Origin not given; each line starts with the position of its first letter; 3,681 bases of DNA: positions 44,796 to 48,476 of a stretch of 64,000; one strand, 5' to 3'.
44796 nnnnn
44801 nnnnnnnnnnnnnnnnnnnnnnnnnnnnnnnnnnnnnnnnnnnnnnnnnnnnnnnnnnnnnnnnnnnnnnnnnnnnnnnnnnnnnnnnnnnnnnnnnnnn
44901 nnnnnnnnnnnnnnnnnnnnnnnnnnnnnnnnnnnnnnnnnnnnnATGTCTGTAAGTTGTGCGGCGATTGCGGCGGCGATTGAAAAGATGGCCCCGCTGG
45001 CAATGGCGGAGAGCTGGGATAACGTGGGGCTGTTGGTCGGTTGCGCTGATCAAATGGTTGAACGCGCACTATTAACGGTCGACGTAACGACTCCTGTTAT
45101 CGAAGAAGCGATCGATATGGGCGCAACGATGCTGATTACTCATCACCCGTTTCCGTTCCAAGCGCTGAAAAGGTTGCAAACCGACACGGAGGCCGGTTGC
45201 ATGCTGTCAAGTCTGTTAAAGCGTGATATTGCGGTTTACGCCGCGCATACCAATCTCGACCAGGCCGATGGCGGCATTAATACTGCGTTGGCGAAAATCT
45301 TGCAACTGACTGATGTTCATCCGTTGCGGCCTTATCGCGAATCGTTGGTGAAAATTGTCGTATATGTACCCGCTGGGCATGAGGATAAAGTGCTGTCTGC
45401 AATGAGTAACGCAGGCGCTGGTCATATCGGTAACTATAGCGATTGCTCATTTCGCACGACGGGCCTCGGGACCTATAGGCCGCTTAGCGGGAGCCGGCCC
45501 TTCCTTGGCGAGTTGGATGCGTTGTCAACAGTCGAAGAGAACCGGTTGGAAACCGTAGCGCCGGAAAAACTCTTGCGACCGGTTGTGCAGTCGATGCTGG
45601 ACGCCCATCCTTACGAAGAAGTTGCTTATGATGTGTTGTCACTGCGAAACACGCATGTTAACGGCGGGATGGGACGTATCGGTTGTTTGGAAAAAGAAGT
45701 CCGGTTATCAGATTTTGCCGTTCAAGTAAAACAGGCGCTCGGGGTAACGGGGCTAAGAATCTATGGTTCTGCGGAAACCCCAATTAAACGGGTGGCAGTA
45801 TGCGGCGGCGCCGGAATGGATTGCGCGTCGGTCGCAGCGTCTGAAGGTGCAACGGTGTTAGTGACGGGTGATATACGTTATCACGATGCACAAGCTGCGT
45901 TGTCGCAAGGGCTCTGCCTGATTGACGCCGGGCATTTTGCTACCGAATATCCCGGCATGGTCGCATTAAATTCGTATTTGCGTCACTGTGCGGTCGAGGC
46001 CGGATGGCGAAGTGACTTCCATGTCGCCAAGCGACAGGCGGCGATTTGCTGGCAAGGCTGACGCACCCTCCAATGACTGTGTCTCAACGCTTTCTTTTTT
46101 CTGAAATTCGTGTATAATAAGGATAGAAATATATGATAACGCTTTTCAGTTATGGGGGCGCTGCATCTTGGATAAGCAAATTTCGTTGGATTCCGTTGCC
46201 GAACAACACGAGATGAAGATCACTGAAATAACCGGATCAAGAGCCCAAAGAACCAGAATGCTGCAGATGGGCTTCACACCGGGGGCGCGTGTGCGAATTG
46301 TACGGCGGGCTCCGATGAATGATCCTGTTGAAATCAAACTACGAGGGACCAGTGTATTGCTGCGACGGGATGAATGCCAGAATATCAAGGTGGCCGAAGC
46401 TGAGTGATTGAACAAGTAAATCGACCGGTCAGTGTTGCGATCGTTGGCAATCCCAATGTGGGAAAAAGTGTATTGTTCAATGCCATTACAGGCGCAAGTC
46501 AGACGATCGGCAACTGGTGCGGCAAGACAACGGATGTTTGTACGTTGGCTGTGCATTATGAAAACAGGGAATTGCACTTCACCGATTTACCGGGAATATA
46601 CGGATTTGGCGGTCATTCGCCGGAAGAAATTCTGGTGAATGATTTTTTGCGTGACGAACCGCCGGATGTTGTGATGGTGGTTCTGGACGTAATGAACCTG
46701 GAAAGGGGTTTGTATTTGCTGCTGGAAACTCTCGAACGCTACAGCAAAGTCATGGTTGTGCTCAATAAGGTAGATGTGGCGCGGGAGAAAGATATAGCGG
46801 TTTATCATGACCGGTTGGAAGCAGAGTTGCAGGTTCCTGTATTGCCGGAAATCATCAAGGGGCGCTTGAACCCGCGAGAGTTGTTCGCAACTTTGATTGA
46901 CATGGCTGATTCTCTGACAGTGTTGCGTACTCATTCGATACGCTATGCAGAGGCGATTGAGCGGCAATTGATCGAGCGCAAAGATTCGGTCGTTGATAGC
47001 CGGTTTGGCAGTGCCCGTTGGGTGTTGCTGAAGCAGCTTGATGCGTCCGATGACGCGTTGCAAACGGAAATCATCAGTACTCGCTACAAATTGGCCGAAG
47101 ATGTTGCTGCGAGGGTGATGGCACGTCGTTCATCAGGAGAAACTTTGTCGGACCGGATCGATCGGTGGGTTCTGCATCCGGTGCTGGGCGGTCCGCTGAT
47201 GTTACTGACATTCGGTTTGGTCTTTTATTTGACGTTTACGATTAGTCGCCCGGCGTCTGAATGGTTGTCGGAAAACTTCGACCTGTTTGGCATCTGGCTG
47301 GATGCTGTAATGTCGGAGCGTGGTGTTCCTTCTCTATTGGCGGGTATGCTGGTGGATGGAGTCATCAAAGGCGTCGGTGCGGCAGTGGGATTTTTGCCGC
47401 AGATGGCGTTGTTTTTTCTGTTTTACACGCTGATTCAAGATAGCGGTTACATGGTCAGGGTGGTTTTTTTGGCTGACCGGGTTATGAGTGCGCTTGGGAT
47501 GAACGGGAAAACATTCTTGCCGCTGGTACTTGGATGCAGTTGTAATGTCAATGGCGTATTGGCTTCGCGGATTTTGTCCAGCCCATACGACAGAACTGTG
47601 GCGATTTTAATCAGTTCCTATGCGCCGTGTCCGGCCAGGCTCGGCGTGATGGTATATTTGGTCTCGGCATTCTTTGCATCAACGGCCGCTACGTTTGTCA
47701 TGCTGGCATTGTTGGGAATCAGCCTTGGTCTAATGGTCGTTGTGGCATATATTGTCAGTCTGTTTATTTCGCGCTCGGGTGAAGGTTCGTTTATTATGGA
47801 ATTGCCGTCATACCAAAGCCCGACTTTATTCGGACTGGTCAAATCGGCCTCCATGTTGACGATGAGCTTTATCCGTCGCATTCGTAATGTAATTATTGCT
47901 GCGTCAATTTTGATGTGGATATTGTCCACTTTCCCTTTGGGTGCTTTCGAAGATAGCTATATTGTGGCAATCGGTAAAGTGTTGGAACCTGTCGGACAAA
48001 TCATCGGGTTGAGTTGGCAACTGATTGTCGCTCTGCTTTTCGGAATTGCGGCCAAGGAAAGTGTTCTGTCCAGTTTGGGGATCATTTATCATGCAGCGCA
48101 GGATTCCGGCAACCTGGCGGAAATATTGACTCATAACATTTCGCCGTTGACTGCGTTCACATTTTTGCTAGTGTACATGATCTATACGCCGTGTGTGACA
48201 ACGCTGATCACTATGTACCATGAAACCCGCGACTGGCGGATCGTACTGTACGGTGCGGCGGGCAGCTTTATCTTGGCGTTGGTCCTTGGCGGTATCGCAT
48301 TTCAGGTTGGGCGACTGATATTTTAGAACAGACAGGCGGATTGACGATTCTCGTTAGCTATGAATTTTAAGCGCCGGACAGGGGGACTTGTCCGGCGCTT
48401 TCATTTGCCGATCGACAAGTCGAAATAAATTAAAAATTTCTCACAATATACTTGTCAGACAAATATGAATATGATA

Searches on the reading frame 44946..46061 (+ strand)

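Call 79: search_protein_families(library=pfam, proteins=[window:44946-46061:+], max_evalue=0.001)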
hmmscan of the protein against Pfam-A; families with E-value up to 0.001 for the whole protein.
window:44946-46061:+ (371 aa): 1 family
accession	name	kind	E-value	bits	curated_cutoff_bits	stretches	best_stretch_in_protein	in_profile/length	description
PF01784.24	DUF34_NIF3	-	5.1e-77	259.4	23.4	1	6-360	4-249/256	Duf34/NIF3 (NGG1p interacting factor 3)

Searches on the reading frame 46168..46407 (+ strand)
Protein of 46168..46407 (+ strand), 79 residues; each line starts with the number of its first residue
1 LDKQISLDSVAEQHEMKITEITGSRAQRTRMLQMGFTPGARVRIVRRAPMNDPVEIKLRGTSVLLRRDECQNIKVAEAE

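Call 79: search_protein_families(library=pfam, proteins=[window:46168-46407:+], max_evalue=0.001)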
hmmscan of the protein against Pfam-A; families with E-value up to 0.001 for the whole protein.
window:46168-46407:+ (79 aa): 1 family
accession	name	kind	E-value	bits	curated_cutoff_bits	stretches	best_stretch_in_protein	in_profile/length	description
PF04023.20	FeoA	-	1.4e-18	67.2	23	1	6-76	2-73/74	FeoA domain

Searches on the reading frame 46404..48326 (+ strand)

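Call 79: search_protein_families(library=pfam, proteins=[window:46404-48326:+], max_evalue=0.001)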
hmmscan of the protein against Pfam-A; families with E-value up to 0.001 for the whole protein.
window:46404-48326:+ (640 aa): 4 families
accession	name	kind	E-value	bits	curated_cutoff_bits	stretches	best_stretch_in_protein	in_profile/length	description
PF02421.24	FeoB_N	-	3.9e-43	147.1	27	1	10-150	2-142/156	Ferrous iron transport protein B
PF07670.19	Gate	-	2.1e-26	92.8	29.6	2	496-608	7-101/104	Nucleoside recognition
PF01926.29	MMR_HSR1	-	3.2e-20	72.8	21.9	1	11-122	2-113/113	50S ribosome-binding GTPase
PF07664.17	FeoB_C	-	6.3e-07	29.5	26.6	1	433-481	1-50/54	Ferrous iron transport protein B C terminus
